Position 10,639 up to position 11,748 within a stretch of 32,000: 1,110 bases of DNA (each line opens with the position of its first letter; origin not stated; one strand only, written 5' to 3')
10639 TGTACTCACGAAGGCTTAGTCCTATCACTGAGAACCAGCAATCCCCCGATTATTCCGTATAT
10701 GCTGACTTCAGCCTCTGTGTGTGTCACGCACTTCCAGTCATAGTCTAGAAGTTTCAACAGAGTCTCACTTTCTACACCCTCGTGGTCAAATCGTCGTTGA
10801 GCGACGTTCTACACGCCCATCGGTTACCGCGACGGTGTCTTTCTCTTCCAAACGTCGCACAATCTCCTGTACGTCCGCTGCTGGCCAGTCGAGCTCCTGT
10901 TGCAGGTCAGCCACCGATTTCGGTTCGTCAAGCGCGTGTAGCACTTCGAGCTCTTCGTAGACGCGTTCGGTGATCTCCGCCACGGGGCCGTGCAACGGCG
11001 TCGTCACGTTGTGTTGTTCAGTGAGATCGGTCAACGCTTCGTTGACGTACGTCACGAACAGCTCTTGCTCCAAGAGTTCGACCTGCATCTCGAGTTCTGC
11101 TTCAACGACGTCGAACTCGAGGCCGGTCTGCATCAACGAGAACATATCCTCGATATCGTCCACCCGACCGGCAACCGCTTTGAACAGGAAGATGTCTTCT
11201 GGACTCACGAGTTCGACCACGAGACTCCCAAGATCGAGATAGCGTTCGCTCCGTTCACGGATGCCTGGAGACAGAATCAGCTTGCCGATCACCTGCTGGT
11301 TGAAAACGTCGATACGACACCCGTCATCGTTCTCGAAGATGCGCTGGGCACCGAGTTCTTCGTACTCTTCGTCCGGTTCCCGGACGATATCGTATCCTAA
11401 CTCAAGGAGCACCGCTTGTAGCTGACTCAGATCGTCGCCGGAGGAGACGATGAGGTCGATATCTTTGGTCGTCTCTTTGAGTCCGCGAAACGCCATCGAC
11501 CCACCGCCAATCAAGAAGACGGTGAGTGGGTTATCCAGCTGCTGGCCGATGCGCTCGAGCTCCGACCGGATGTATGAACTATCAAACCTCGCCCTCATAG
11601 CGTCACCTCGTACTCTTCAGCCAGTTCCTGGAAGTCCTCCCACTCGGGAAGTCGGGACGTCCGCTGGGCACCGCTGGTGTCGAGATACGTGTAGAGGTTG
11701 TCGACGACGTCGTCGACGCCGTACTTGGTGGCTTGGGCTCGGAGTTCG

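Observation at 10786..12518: Overlapping wHTH regulator plus nucleotidyltransferase pair (AbiE-like), with an extra wHTH fused to the nucleotidyltransferase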

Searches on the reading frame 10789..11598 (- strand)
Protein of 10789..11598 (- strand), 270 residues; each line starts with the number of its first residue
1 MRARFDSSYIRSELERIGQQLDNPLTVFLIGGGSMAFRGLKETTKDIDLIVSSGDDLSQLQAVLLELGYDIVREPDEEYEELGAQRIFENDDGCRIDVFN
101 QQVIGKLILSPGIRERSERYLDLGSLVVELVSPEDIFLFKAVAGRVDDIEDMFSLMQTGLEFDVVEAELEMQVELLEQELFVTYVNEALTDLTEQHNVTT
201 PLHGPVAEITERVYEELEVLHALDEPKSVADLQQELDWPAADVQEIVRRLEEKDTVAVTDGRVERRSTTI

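Call 4: search_protein_families(library=pfam, proteins=[window:10789-11598:-], max_evalue=1)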
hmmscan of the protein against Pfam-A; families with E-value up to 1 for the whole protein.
window:10789-11598:- (270 aa): 14 families
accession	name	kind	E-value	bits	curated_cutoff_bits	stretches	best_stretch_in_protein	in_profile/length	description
PF19502.5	DUF6036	-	6.4e-06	26.5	23.6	1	12-167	8-131/164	Nucleotidyltransferase of unknown function (DUF6036)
PF09970.15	DUF2204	-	0.00041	20.5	20.3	1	14-178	5-169/181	Nucleotidyl transferase of unknown function (DUF2204)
PF14907.12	NTP_transf_5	-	0.0012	18.9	31.2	1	44-99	94-142/249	Uncharacterised nucleotidyltransferase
PF01978.25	TrmB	-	0.0016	18.7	25.6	1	224-262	20-58/68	Sugar-specific transcriptional regulator TrmB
PF13463.12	HTH_27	-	0.0047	17.6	22.2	1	216-269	5-61/68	Winged helix DNA-binding domain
PF12802.13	MarR_2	-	0.0048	17.5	27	1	219-266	13-60/61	MarR family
PF00903.31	Glyoxalase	-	0.0093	16.8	20.6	1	47-97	71-120/121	Glyoxalase/Bleomycin resistance protein/Dioxygenase superfamily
PF12840.13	HTH_20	-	0.017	15.6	27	1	217-252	7-44/51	Helix-turn-helix domain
PF05331.17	DUF742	-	0.034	14.4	27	1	200-264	31-93/114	Protein of unknown function (DUF742)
PF24034.1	DUF7343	-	0.042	14.1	27.6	1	231-257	23-49/62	Domain of unknown function (DUF7343)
PF04229.20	GrpB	-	0.15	12.7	25.5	1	45-82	46-83/159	GrpB protein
PF06138.17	Chordopox_E11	-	0.18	12.6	27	1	119-163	40-85/126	Chordopoxvirus E11 protein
PF02295.23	z-alpha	-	0.22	12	21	0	217-261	10-56/67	Adenosine deaminase z-alpha domain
PF24270.1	HTH_Cmi2_C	-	0.23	12.2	27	1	172-260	38-122/125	Cmi2, C-terminal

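Call 5: search_protein_families(library=padloc, proteins=[window:10789-11598:-], max_evalue=1)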
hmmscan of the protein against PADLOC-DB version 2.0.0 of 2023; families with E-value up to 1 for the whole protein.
window:10789-11598:- (270 aa): 2 families
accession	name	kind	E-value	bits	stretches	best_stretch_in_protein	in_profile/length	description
PDLC01044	Csa3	-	0.00031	18.7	1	214-264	136-185/194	Type I-A associated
PDLC01848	CARF3--CARF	-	0.02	12.6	1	213-263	136-185/197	-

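Call 6: search_protein_families(library=ncbifam, proteins=[window:10789-11598:-], max_evalue=1)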
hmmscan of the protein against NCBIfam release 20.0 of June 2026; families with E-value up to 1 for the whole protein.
window:10789-11598:- (270 aa): 0 families

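Call 8: search_solved_structures(query=window:10789-11598:-, max_evalue=10)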
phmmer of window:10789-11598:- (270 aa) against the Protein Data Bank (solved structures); distinct sequences matched with E-value up to 10: 1.
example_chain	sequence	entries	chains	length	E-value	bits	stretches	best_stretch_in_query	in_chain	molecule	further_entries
3cq9_A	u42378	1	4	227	0.88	12.5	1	88-177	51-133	Uncharacterized protein lp_1622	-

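Call 10: find_homologous_proteins(query=window:10789-11598:-)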
Query window:10789-11598:- (270 aa): 319 proteins with E <= 0.001 among 2691 candidates; the best 120 are listed.
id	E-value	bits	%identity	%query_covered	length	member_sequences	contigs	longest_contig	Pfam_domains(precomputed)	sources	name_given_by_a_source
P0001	5.7e-161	552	97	100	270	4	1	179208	PF19502.6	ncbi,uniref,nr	ncbi:DUF6036 family nucleotidyltransferase [Haloferax sp. ATB1]|uniref:DUF6036 family nucleotidyltra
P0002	2.7e-159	546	96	100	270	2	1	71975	PF19502.6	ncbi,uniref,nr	ncbi:DUF6036 family nucleotidyltransferase [Haloprofundus halophilus]|uniref:DUF6036 family nucleoti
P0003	6.2e-157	539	95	100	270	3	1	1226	PF19502.6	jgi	jgi:hypothetical protein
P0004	7.4e-157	539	95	100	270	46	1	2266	PF19502.6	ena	-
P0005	7.8e-157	538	94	100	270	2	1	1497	PF19502.6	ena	-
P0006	9.3e-157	538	94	100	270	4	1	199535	PF19502.6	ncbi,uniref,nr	ncbi:DUF6036 family nucleotidyltransferase [Halorussus salinisoli]|uniref:DUF6036 family nucleotidyl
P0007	2.7e-156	537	94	100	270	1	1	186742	PF19502.6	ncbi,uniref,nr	ncbi:hypothetical protein HUG10_19545 (plasmid) [Halorarum halophilum]|uniref:DUF6036 domain-contain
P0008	4.0e-156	536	94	100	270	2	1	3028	PF19502.6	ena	-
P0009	1.1e-155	535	94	100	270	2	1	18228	PF19502.6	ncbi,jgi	-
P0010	1.5e-155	534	94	100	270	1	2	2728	PF19502.6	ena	-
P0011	1.8e-155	534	94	100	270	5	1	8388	PF19502.6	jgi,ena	-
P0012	3.7e-155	533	94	100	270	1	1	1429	PF19502.6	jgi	-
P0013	3.6e-154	530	93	100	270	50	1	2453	PF19502.6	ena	-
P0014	7.1e-154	529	91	100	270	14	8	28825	PF19502.6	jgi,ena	jgi:hypothetical protein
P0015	2.1e-153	527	91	100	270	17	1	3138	PF19502.6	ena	-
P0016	4.3e-153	526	93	100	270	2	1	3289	PF19502.6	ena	-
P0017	4.7e-153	526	91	100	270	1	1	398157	PF19502.6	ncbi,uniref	ncbi:DUF6036 family nucleotidyltransferase [Halorubellus litoreus]|uniref:DUF6036 family nucleotidyl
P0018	2.1e-152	524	93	100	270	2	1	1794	PF19502.6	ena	-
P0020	2.8e-151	520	91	100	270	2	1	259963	PF19502.6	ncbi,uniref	ncbi:DUF6036 family nucleotidyltransferase [Halomicroarcula sp. GCM10025324]|uniref:DUF6036 family n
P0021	3.3e-151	520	90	100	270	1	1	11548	PF19502.6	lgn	-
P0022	3.5e-151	520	91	100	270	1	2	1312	PF19502.6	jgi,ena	jgi:hypothetical protein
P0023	5.9e-150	516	92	100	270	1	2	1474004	PF19502.6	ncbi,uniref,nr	ncbi:DUF6036 family nucleotidyltransferase [Salinirubrum litoreum]|uniref:DUF6036 family nucleotidyl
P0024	1.6e-149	514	90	100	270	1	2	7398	PF19502.6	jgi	jgi:uncharacterized protein (DUF2164 family)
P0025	1.9e-149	514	90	100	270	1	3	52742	PF19502.6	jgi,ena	jgi:hypothetical protein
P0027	5.5e-149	513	90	100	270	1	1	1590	PF19502.6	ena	-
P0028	1.5e-148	511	90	100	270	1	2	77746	PF19502.6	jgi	jgi:hypothetical protein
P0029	2.5e-148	511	91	100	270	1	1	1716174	PF19502.6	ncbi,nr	ncbi:MAG: DUF6036 family nucleotidyltransferase [Halodesulfurarchaeum sp.]|nr:DUF6036 family nucleot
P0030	2.6e-148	511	88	100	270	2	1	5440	PF19502.6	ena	-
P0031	1.7e-147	508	89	100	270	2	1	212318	PF19502.6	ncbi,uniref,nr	ncbi:DUF6036 family nucleotidyltransferase [Haloarcula salinisoli]|uniref:DUF6036 domain-containing 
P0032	8.5e-147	506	88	100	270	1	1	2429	PF19502.6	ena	-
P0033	1.0e-144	499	87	100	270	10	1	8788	PF19502.6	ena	-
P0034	2.8e-142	491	87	100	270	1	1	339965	PF19502.6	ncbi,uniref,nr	ncbi:DUF6036 family nucleotidyltransferase [Natronosalvus rutilus]|uniref:DUF6036 domain-containing 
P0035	3.4e-142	490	87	100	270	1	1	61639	PF19502.6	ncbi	-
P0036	4.0e-141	487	86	100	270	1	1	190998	PF19502.6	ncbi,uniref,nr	ncbi:DUF6036 family nucleotidyltransferase [Halostella pelagica]|uniref:DUF6036 family nucleotidyltr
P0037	1.0e-140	486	84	100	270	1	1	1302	PF19502.6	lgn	-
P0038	5.7e-140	483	86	100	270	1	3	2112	PF19502.6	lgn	-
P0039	3.2e-139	481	84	100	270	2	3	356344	PF19502.6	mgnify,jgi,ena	mgnify:CR=1 FL=1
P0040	4.5e-138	477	84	100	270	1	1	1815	PF19502.6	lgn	-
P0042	2.1e-137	475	84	100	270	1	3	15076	PF19502.6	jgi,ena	-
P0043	3.0e-137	474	83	100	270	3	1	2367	PF19502.6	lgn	-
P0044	1.3e-136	472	84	100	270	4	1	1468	PF19502.6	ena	-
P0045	3.6e-136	471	83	100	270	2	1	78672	PF19502.6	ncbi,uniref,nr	ncbi:DUF6036 family nucleotidyltransferase [Natronoglomus mannanivorans]|uniref:DUF6036 domain-conta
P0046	1.8e-135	468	81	100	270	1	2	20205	PF19502.6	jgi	jgi:hypothetical protein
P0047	2.1e-135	468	83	100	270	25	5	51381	PF19502.6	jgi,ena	-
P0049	1.7e-134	465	82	100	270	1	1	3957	PF19502.6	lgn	-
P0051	6.3e-132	457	80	100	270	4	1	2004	PF19502.6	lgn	-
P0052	2.2e-131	455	81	100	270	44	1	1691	PF19502.6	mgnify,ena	mgnify:FL=1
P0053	3.4e-131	454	80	100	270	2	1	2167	PF19502.6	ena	-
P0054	2.2e-129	449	78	100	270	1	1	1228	PF19502.6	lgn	-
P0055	6.1e-129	447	80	100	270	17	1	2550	PF19502.6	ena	-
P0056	1.4e-128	446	80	100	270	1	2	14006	PF19502.6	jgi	-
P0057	3.6e-128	445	79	100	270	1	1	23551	PF19502.6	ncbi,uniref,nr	ncbi:nucleotidyltransferase [Haloarcula nitratireducens]|uniref:Nucleotidyltransferase n=1 Tax=Haloa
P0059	2.3e-127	442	79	100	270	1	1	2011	PF19502.6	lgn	-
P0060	4.6e-127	441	78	100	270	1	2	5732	PF19502.6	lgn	-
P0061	5.1e-127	441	79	100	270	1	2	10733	PF19502.6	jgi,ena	-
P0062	5.9e-126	437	76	100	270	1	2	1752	PF19502.6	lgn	-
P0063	1.1e-125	436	76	100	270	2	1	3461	PF19502.6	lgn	-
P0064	1.7e-125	436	78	100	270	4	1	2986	PF14907.13,PF19502.6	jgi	jgi:hypothetical protein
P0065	2.4e-125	435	79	100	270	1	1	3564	PF19502.6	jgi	jgi:hypothetical protein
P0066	5.2e-125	434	78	100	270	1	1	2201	PF19502.6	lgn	-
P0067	7.1e-125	434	76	100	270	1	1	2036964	PF19502.6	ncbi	ncbi:hypothetical protein GCM10028857_19260 [Salinarchaeum chitinilyticum]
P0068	4.4e-122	425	77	100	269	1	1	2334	PF19502.6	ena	-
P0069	6.3e-122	424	73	100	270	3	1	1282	PF19502.6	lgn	-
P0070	1.2e-120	420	76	100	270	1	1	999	PF19502.6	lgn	-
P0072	3.5e-116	405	73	100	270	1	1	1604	PF19502.6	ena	-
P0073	7.9e-116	404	73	98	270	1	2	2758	PF19502.6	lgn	-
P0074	7.5e-111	388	72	100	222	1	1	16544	PF19502.6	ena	-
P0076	1.2e-107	377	67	100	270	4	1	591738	PF19502.6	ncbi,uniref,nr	ncbi:hypothetical protein OB919_02945 [Halobacteria archaeon AArc-curdl1]|uniref:DUF6036 domain-cont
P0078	3.8e-107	376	69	100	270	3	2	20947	PF19502.6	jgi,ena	-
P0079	5.1e-107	375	70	100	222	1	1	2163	PF19502.6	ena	-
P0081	4.0e-106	372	69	99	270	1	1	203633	PF09970.16,PF19502.6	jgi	jgi:hypothetical protein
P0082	5.4e-106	372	66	100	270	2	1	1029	PF19502.6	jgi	-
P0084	8.6e-106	371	68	99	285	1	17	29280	PF19502.6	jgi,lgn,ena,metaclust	jgi:hypothetical protein|metaclust:\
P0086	1.2e-105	371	67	100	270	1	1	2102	PF19502.6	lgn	-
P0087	1.7e-105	370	67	100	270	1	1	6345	PF19502.6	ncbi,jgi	-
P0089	2.5e-105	370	67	100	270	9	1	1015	PF19502.6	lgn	-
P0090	4.1e-105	369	65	100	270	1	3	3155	PF19502.6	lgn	-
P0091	5.8e-105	369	66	100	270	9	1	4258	PF19502.6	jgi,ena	-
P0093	9.1e-105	368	66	100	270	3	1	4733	PF19502.6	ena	-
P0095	1.1e-104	368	67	100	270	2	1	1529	PF19502.6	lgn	-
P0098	3.1e-104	366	65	100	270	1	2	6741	PF00903.32,PF19502.6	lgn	-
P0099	3.8e-104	366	67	100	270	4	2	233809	PF19502.6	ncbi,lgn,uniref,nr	ncbi:DUF6036 family nucleotidyltransferase [Haloarcula japonica]|uniref:DUF6036 domain-containing pr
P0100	4.3e-104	366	67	100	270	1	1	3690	PF19502.6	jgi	-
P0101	5.2e-104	365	64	100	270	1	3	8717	PF19502.6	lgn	-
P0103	7.3e-104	365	66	100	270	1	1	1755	PF19502.6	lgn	-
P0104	7.5e-104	365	61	100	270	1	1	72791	PF14907.13,PF19502.6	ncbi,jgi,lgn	-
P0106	1.2e-103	364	67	100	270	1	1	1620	PF19502.6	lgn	-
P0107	1.2e-103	364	66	100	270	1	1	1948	PF19502.6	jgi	-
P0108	1.2e-103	364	64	100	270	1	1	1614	PF19502.6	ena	-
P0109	1.3e-103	364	66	100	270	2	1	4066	PF19502.6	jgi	-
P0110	1.6e-103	364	67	100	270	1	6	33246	PF19502.6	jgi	jgi:hypothetical protein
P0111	2.5e-103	363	66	100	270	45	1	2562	PF19502.6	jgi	jgi:hypothetical protein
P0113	3.1e-103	363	64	100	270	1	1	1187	PF12840.14,PF19502.6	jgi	jgi:hypothetical protein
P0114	3.2e-103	363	66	100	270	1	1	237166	PF19502.6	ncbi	ncbi:DUF6036 family nucleotidyltransferase [Natrialbaceae archaeon A-arb3/5]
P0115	3.4e-103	363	66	100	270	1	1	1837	PF19502.6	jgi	jgi:hypothetical protein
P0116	3.6e-103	363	66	100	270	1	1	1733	PF19502.6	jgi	jgi:hypothetical protein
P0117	3.8e-103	363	66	100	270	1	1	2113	PF19502.6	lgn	-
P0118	7.6e-103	362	64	100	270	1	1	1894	PF19502.6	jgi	jgi:hypothetical protein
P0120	1.5e-102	361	66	100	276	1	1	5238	PF19502.6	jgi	-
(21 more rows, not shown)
